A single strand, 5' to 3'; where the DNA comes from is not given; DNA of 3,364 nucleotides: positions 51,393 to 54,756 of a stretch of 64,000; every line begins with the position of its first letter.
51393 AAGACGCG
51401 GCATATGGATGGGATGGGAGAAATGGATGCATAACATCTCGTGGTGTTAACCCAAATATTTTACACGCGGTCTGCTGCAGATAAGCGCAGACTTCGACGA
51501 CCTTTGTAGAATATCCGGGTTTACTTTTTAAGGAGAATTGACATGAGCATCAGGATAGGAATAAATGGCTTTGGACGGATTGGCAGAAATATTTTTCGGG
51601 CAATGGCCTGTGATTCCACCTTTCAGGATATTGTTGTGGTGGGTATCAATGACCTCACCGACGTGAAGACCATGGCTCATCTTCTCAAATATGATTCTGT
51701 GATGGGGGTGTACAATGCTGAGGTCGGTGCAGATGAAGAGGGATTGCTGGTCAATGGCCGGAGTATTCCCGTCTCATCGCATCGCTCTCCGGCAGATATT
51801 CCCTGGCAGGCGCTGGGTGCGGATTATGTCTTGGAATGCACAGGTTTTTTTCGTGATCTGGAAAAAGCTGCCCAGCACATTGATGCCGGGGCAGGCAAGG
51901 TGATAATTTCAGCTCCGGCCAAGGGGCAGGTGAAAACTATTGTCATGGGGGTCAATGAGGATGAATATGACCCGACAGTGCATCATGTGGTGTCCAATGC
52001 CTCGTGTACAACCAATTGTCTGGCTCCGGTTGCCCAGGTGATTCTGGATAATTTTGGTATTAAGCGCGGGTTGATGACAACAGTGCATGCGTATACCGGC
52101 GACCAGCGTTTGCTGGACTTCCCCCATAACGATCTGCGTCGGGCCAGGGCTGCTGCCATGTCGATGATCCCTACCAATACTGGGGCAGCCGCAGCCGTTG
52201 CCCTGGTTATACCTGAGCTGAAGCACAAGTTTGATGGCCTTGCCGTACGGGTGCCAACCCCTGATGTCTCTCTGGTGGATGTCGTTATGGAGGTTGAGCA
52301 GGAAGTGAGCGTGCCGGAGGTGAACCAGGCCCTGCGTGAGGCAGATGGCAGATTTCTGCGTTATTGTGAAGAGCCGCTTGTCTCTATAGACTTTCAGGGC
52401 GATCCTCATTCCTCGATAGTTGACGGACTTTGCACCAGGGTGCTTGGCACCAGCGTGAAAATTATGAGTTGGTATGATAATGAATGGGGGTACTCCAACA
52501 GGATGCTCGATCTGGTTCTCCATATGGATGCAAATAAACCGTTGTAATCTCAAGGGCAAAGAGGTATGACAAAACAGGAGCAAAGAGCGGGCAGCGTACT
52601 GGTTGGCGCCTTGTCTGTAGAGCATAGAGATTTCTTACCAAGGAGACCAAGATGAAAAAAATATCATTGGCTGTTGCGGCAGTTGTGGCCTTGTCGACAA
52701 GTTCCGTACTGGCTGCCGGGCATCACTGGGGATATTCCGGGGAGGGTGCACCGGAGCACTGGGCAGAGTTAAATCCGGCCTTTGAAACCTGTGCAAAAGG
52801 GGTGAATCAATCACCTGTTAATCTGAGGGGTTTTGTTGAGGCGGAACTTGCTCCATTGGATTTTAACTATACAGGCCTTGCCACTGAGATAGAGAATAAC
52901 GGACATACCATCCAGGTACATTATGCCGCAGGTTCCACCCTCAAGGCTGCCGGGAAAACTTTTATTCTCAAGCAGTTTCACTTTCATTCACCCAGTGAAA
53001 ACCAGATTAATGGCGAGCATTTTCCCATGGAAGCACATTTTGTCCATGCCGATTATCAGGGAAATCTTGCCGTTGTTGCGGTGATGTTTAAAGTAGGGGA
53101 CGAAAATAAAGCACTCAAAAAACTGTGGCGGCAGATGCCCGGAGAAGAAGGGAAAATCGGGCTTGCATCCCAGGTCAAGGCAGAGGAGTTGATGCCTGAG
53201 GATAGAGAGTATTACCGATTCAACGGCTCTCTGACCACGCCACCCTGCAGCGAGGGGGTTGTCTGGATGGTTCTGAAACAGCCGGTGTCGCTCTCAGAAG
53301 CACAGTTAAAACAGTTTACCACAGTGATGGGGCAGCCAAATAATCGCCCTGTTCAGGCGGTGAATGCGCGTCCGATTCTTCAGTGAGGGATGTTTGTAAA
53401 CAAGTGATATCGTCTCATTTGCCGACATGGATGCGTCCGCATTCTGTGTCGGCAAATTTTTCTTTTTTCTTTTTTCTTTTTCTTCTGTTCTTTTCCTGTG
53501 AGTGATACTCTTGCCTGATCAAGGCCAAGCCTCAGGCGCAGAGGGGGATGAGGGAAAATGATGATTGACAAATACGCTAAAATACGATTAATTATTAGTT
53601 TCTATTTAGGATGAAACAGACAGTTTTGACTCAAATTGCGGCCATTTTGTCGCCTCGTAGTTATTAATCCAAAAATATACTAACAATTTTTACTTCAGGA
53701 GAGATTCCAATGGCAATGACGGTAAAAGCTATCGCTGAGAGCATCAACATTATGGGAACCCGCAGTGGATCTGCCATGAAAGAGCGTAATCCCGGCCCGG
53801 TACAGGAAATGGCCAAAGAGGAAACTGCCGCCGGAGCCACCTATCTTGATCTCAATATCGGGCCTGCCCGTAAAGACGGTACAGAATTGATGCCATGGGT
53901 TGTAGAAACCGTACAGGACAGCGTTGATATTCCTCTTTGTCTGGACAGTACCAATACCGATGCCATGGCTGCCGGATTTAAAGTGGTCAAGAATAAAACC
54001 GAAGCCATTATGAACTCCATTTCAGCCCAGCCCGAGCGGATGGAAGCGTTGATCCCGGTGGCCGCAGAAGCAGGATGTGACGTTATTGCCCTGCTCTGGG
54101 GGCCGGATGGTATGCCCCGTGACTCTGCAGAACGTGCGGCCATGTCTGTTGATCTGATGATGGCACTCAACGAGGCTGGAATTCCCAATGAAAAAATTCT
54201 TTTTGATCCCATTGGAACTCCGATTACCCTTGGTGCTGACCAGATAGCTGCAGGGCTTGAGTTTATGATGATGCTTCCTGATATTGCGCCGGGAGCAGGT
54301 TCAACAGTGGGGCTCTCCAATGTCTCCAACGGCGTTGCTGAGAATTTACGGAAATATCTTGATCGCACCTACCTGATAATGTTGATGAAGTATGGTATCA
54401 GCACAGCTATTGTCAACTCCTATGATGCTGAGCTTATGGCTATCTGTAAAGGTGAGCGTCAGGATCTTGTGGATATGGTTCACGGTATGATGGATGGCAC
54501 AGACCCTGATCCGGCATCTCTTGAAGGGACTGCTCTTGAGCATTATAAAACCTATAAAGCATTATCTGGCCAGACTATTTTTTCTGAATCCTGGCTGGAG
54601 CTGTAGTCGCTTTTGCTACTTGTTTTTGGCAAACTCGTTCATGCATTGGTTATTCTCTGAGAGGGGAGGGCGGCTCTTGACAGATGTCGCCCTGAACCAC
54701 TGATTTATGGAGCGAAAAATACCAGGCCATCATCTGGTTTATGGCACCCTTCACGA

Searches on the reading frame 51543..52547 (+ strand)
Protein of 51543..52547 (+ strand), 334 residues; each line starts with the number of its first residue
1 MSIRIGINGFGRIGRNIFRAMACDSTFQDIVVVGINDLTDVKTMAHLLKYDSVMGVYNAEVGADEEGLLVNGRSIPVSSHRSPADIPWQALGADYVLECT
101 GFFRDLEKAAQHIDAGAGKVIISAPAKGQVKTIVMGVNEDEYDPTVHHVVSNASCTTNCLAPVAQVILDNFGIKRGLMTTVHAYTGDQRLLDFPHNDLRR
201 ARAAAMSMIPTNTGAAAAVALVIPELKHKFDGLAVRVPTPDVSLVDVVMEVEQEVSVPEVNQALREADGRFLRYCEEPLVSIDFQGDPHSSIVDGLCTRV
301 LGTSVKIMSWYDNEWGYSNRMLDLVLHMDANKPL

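Call 95: search_protein_families(library=pfam, proteins=[window:51543-52547:+], max_evalue=0.00001)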
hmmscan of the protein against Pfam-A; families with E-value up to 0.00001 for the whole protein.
window:51543-52547:+ (334 aa): 2 families
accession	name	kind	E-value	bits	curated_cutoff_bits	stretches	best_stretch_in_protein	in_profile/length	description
PF02800.25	Gp_dh_C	-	3.2e-59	199.5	24.4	1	160-311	1-158/158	Glyceraldehyde 3-phosphate dehydrogenase, C-terminal domain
PF00044.30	Gp_dh_N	-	5.2e-37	126.6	31.7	1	3-105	1-100/101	Glyceraldehyde 3-phosphate dehydrogenase, NAD binding domain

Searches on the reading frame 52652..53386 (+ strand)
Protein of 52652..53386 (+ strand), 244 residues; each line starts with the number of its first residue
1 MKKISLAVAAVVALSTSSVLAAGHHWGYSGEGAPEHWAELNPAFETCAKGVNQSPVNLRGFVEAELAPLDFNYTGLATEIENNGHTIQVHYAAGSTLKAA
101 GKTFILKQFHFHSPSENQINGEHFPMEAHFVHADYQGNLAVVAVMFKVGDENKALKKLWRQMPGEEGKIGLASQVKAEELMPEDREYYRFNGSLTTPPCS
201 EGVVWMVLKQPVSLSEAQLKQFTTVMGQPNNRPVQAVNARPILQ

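Call 95: search_protein_families(library=pfam, proteins=[window:52652-53386:+], max_evalue=0.00001)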
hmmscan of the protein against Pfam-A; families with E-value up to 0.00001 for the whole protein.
window:52652-53386:+ (244 aa): 1 family
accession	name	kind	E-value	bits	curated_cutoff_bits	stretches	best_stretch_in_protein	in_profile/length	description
PF00194.26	Carb_anhydrase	-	1.7e-44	152.8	27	1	34-242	3-250/254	Eukaryotic-type carbonic anhydrase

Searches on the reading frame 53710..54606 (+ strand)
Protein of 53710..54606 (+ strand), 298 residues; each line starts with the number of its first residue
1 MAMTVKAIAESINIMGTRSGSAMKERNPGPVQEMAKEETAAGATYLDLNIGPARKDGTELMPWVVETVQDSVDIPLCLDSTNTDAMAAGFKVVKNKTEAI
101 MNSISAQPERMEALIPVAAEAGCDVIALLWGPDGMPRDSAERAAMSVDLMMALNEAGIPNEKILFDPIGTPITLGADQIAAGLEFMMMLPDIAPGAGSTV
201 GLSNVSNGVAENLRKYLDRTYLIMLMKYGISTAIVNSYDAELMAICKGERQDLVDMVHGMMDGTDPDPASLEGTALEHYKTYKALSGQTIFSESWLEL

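Call 95: search_protein_families(library=pfam, proteins=[window:53710-54606:+], max_evalue=0.00001)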
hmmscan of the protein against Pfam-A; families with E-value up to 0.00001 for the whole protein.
window:53710-54606:+ (298 aa): 1 family
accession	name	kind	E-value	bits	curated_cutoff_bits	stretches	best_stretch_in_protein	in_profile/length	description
PF00809.28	Pterin_bind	-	2.6e-15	57.2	25.5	1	30-236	22-244/244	Pterin binding enzyme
